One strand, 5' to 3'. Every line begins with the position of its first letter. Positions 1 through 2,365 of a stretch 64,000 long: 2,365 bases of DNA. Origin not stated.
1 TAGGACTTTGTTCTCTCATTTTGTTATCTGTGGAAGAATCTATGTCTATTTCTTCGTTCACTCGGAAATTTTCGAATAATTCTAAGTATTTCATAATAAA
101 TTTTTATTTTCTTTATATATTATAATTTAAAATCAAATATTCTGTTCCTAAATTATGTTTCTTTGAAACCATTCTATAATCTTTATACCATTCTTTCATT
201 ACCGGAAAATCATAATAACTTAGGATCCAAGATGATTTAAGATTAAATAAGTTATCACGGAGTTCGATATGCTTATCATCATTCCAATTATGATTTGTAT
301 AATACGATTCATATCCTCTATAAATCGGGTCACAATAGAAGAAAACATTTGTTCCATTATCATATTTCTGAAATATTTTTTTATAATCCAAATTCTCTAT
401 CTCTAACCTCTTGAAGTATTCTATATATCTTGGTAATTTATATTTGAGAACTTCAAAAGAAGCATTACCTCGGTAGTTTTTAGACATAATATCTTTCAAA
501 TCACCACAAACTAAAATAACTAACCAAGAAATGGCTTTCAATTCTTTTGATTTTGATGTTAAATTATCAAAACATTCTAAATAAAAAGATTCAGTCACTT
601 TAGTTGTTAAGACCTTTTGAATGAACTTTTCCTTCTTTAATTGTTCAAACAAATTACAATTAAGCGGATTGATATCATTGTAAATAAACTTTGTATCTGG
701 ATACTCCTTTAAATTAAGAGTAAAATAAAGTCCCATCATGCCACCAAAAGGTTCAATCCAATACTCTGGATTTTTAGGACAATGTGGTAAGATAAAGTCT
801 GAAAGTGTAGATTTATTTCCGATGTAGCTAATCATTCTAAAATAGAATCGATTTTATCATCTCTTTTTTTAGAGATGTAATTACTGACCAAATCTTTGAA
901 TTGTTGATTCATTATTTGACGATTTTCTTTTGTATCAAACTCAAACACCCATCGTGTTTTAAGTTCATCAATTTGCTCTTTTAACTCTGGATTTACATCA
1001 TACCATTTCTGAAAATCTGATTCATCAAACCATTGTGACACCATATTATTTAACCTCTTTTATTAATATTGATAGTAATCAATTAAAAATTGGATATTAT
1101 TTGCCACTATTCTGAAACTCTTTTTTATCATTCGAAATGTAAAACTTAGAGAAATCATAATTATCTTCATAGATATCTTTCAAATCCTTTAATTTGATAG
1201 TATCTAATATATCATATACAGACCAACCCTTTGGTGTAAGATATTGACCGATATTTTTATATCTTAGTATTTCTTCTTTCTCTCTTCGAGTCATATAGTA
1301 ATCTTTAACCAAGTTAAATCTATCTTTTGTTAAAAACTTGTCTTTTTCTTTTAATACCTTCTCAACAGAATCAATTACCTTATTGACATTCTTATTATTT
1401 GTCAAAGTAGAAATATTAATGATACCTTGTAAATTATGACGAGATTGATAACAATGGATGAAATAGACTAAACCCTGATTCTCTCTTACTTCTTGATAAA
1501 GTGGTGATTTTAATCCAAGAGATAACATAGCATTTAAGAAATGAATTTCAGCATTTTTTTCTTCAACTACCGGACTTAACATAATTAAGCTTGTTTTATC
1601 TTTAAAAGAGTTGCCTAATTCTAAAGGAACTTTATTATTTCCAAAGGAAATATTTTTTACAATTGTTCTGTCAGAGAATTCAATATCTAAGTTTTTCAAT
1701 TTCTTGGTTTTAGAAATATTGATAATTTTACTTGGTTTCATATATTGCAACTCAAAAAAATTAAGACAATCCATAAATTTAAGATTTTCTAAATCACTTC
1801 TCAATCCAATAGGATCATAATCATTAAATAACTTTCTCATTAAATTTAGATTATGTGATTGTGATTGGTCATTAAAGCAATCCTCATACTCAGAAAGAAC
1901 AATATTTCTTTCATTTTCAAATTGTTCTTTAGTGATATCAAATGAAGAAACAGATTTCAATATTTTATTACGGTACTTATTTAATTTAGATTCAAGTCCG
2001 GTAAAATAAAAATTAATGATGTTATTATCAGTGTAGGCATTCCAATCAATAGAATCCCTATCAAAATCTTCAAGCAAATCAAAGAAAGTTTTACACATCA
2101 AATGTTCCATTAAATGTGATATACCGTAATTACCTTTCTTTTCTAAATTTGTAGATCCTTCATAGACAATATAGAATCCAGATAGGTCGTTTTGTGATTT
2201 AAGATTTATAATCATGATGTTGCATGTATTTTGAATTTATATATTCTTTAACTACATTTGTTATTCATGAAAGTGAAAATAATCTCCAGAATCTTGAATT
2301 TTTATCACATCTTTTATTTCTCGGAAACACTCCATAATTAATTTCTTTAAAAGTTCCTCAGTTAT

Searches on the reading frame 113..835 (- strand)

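Call 43: search_protein_families(library=pfam, proteins=[window:113-835:-], max_evalue=0.001)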
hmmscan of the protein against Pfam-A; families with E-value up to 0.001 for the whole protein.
window:113-835:- (240 aa): 1 family
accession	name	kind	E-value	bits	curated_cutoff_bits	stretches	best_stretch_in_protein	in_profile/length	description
PF02086.21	MethyltransfD12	-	1.8e-18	67.6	22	1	4-227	1-249/253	D12 class N6 adenine-specific DNA methyltransferase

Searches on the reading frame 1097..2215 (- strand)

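Call 43: search_protein_families(library=pfam, proteins=[window:1097-2215:-], max_evalue=0.001)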
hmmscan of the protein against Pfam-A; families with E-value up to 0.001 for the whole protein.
window:1097-2215:- (372 aa): 3 families
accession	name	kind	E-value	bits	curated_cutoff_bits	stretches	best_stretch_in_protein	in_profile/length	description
PF05193.26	Peptidase_M16_C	-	1.5e-13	51.5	23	1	218-305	91-179/181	Peptidase M16 inactive domain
PF00675.25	Peptidase_M16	-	1.7e-07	31.7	22.3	1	20-131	22-137/149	Insulinase (Peptidase family M16)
PF16187.10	Peptidase_M16_M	-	0.00024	20.7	29.7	1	56-131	197-272/284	Middle or third domain of peptidase_M16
